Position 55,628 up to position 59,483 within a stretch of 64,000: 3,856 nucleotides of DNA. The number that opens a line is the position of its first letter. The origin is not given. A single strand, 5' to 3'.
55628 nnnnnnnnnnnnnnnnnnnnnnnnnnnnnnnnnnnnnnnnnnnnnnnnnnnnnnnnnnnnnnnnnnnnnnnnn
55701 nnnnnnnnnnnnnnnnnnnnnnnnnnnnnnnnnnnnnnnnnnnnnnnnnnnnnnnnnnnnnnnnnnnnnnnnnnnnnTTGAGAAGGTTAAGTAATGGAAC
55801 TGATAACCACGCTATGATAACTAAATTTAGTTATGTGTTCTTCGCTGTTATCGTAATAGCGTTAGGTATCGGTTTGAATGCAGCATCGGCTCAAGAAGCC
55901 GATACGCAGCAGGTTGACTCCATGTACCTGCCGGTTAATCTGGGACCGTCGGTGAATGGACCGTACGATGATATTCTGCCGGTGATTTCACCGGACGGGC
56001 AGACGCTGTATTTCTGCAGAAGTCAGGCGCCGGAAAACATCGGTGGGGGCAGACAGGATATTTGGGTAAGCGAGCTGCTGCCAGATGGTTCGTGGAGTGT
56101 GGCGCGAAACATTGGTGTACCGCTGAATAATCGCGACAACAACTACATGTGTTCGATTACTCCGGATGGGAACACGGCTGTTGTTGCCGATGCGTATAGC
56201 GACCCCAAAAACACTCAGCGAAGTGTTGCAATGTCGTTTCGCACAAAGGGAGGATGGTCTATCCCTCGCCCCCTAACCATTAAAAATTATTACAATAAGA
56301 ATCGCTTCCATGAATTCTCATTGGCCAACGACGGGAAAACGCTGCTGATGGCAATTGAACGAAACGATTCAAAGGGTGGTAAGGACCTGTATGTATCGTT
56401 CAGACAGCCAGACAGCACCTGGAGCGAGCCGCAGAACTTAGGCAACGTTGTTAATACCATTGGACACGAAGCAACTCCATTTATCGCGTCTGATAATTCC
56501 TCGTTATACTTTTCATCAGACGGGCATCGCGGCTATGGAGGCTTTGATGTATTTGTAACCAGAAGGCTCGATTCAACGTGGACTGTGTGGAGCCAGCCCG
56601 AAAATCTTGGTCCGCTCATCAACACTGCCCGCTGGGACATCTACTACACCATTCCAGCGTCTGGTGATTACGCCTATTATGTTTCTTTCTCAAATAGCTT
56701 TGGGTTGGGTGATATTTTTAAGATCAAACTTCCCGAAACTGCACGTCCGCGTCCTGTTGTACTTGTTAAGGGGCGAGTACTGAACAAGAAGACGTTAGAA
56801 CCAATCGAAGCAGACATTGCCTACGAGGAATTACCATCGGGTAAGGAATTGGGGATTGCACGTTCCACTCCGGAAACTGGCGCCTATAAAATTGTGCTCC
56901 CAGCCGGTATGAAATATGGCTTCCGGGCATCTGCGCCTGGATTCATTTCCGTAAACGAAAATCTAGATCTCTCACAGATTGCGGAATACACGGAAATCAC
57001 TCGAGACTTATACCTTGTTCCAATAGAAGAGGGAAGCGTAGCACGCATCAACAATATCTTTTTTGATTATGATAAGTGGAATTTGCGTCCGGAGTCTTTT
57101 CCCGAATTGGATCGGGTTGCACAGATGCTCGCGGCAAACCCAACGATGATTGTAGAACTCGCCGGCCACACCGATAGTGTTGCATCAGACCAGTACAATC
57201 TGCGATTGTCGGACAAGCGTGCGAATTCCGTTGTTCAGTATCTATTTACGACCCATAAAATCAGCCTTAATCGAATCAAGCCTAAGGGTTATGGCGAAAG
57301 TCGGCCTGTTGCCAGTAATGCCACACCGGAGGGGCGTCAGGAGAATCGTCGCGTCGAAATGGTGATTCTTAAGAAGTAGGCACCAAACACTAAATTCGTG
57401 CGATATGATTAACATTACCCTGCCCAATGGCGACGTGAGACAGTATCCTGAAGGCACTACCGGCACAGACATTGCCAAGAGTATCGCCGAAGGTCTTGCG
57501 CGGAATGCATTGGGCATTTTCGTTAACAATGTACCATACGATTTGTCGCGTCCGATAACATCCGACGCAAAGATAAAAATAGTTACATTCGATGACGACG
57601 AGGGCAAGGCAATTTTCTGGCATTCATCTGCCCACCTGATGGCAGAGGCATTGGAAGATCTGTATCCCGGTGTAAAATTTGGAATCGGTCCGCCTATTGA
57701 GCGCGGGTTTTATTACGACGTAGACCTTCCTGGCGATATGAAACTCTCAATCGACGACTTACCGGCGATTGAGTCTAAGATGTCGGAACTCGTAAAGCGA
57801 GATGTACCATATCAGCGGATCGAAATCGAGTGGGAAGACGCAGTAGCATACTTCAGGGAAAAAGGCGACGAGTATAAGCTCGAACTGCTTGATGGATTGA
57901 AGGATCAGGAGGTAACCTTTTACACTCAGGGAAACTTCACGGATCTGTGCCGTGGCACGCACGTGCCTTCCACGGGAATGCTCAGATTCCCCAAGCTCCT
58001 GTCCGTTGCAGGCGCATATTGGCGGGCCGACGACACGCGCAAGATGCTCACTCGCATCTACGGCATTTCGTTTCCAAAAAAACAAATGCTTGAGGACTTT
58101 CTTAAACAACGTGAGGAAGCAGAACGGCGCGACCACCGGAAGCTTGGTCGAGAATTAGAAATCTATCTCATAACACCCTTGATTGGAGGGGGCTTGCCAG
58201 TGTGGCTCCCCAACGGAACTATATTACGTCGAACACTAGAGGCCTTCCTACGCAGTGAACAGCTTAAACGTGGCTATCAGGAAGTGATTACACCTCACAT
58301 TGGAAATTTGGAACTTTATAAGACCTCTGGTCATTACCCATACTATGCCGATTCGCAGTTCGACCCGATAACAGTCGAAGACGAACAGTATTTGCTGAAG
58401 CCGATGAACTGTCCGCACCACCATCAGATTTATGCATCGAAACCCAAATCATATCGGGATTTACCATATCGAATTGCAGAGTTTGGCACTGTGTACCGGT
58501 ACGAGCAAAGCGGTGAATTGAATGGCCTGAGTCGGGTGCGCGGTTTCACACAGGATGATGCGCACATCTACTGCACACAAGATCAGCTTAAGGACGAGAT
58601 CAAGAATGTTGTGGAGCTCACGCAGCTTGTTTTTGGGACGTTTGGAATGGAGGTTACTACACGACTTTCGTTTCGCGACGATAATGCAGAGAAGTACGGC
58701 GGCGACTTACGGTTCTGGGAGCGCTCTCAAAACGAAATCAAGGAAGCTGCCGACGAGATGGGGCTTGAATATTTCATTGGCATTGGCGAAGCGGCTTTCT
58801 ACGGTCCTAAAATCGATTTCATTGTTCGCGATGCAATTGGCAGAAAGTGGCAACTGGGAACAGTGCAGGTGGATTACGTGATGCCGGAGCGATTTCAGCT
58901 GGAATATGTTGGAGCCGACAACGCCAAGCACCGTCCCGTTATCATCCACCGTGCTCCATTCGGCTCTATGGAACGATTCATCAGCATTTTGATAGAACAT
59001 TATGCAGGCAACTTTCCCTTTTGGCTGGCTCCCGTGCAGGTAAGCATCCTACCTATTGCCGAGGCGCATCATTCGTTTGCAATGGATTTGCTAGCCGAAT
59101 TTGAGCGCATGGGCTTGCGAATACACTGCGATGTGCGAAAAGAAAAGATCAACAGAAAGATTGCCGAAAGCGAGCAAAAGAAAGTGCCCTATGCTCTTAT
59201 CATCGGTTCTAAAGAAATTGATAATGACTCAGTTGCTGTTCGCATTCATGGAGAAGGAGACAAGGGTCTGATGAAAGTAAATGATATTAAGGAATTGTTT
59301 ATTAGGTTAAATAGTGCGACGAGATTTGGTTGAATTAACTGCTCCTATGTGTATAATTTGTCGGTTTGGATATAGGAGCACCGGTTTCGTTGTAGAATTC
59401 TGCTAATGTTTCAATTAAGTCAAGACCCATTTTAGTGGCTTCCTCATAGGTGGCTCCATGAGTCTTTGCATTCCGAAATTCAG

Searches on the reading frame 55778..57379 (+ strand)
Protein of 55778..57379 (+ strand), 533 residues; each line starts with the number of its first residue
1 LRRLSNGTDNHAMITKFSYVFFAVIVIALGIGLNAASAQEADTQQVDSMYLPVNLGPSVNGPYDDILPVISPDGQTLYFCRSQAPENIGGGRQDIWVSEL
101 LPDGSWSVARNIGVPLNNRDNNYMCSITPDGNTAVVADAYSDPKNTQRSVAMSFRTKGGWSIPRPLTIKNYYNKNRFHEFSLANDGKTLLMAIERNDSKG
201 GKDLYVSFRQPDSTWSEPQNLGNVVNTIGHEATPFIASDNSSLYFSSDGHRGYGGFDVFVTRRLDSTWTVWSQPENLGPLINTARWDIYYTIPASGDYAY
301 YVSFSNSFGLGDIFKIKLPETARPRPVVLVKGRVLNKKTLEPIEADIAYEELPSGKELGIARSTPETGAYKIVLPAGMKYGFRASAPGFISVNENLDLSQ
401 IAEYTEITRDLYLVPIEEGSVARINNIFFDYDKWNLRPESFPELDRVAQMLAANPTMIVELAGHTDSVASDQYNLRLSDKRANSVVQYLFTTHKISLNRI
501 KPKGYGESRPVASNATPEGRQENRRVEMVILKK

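Call 62: search_protein_families(library=pfam, proteins=[window:55778-57379:+], max_evalue=0.00001)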
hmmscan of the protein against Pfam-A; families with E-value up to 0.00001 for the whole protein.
window:55778-57379:+ (533 aa): 2 families
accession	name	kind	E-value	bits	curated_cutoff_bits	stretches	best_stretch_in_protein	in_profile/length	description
PF07676.18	PD40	-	4.2e-23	81.2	20.9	2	55-97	1-38/38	WD40-like Beta Propeller Repeat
PF00691.25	OmpA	-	8.4e-21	74.6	27.2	1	428-524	1-98/98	OmpA family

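Call 83: search_protein_families(library=ncbifam, proteins=[window:55778-57379:+], max_evalue=0.001)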
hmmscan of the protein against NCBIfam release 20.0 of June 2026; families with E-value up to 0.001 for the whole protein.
window:55778-57379:+ (533 aa): 37 families (the best 25 are shown)
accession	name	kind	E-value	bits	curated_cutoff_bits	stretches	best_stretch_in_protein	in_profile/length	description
NF053607.1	CHU_0125_OmpA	equivalog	1.6e-72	245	620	2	124-531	223-637/639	CHU_0125 family OmpA-like outer membrane integrity protein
NF052230.1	T9SS_PorE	exception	7e-70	236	600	1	53-511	149-600/648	PorE family type IX secretion system protein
NF053611.1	YiaD_Gzip_OmpA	equivalog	1.2e-34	119.8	175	1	425-530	102-206/206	YiaD family glycine zipper/OmpA-like lipoprotein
NF053612.1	anchor_PA1041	equivalog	1.6e-28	100.3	250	1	424-530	130-235/236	PA1041 family peptidoglycan-binding anchor lipoprotein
NF053613.1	OMP_toxin_LptF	equivalog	1.6e-26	93.5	400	1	410-530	126-245/256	lipotoxin F family OmpA-related lipoprotein LptF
NF045787.1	OmpABordt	equivalog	4.7e-26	91.7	200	1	425-530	85-189/194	outer membrane protein OmpA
NF053585.1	OMP_LP_YfiB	equivalog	4.9e-26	91.5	128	1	425-531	56-161/163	outer membrane lipoprotein YfiB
NF033763.1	exchanger_TraB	exception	1.6e-22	79.2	700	1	421-531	388-498/522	outer membrane exchange protein TraB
TIGR02802.1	Pal_lipo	equivalog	2.9e-20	72.3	125.35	1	427-529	2-103/104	peptidoglycan-associated lipoprotein Pal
TIGR03350.1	type_VI_ompA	equivalog_domain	5.8e-20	71.6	139.8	1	426-530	31-137/137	type VI secretion system protein TssL, long form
NF007804.1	PRK10510.1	equivalog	6.3e-20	71.5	307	1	425-529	112-215/219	OmpA family lipoprotein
NF005831.1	PRK07734.1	equivalog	2.1e-19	70.3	301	1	417-531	130-249/250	flagellar motor protein MotB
NF045788.1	Omp38Acinit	equivalog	7.8e-19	67.9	500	1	426-530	242-346/354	outer membrane protein Omp38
NF007424.1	PRK09967.1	equivalog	9.7e-19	68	155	1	423-530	50-157/160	OmpA family protein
NF006541.1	PRK09038.1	equivalog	1.4e-18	67.4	283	1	425-532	141-250/253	flagellar motor protein MotD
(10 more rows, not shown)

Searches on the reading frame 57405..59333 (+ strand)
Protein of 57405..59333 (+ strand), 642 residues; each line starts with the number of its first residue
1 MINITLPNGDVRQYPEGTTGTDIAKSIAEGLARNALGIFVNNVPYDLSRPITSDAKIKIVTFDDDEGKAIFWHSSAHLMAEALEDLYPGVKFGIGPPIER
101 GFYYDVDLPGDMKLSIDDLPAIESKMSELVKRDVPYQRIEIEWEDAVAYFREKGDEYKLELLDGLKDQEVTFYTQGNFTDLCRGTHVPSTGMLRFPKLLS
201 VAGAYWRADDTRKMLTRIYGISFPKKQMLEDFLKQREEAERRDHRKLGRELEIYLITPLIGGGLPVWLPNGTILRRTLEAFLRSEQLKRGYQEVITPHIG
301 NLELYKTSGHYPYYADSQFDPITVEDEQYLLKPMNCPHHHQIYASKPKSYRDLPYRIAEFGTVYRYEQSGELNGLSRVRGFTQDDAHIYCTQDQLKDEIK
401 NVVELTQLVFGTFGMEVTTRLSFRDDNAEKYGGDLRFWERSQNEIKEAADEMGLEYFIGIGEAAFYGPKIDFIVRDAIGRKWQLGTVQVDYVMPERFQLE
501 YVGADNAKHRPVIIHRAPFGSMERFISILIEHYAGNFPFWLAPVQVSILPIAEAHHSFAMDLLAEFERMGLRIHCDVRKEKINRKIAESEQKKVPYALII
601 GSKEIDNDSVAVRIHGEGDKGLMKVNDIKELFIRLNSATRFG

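Call 62: search_protein_families(library=pfam, proteins=[window:57405-59333:+], max_evalue=0.00001)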
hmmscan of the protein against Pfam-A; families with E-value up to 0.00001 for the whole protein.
window:57405-59333:+ (642 aa): 4 families
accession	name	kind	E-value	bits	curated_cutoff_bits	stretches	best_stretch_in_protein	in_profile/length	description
PF00587.30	tRNA-synt_2b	-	1.9e-46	158.8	29.3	1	325-533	7-179/179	tRNA synthetase class II core domain (G, H, P, S and T)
PF03129.25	HGTP_anticodon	-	3.9e-17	62.6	21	1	545-632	1-91/94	Anticodon binding domain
PF07973.19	tRNA_SAD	-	1.2e-11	44.9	24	1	170-219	1-44/44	Threonyl and Alanyl tRNA synthetase second additional domain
PF02824.27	TGS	-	2.5e-11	43.9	22.2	1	2-61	1-60/60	TGS domain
